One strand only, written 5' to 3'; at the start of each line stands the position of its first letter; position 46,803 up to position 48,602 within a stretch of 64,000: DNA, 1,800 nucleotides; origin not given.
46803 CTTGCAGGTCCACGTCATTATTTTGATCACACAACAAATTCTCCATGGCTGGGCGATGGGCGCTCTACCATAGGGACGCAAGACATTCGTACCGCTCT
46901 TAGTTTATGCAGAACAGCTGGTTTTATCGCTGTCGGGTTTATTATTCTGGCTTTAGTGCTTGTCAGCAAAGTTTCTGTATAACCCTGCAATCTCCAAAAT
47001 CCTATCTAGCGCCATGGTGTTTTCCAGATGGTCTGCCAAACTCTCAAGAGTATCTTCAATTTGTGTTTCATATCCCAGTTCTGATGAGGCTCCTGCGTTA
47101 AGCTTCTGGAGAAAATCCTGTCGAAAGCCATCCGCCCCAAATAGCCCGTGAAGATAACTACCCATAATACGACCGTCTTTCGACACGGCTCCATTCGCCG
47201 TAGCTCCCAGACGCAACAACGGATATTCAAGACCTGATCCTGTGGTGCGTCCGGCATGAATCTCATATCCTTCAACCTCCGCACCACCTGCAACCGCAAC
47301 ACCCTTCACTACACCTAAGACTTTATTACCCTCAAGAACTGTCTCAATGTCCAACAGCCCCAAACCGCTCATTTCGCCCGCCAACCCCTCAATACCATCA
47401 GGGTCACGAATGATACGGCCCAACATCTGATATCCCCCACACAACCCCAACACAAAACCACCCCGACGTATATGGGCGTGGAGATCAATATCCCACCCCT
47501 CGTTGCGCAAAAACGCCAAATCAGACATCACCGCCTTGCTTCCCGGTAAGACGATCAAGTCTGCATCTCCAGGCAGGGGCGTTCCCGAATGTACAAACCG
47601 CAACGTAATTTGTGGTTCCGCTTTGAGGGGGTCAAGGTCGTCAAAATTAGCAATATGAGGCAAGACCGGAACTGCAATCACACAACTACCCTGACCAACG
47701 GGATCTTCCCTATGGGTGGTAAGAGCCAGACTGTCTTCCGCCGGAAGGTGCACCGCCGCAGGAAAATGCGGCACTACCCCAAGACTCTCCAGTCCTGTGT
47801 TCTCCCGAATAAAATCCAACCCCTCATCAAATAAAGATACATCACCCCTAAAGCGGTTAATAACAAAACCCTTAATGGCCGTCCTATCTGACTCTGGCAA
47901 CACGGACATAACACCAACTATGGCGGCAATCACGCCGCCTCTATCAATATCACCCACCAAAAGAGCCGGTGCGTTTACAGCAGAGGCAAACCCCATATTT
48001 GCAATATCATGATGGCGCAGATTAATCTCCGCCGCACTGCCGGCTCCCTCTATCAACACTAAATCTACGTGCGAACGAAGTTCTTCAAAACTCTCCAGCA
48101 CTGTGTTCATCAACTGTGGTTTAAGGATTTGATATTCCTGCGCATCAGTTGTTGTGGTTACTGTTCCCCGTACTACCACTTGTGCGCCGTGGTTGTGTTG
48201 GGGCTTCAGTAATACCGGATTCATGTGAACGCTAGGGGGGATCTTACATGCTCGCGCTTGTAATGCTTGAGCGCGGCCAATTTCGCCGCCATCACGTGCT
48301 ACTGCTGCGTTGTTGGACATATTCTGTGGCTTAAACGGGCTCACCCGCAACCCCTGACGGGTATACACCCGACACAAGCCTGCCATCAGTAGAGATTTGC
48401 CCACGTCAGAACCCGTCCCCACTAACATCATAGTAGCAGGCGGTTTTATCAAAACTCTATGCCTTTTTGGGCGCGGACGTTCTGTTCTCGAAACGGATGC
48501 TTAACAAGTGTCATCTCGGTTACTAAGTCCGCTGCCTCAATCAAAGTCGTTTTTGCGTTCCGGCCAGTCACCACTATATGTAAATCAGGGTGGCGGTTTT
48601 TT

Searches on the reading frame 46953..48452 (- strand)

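Call 89: search_protein_families(library=pfam, proteins=[window:46953-48452:-], max_evalue=0.00001)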
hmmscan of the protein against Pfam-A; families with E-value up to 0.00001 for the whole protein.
window:46953-48452:- (499 aa): 3 families
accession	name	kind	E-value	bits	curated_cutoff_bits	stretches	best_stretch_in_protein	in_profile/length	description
PF07685.20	GATase_3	-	1.2e-56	191.9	27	1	259-441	2-194/196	CobB/CobQ-like glutamine amidotransferase domain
PF01656.29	CbiA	-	1.1e-18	67.8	25.4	1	9-240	2-122/125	CobQ/CobB/MinD/ParA nucleotide binding domain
PF13500.12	AAA_26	-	4.1e-16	59.9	27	1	7-231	2-192/198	AAA domain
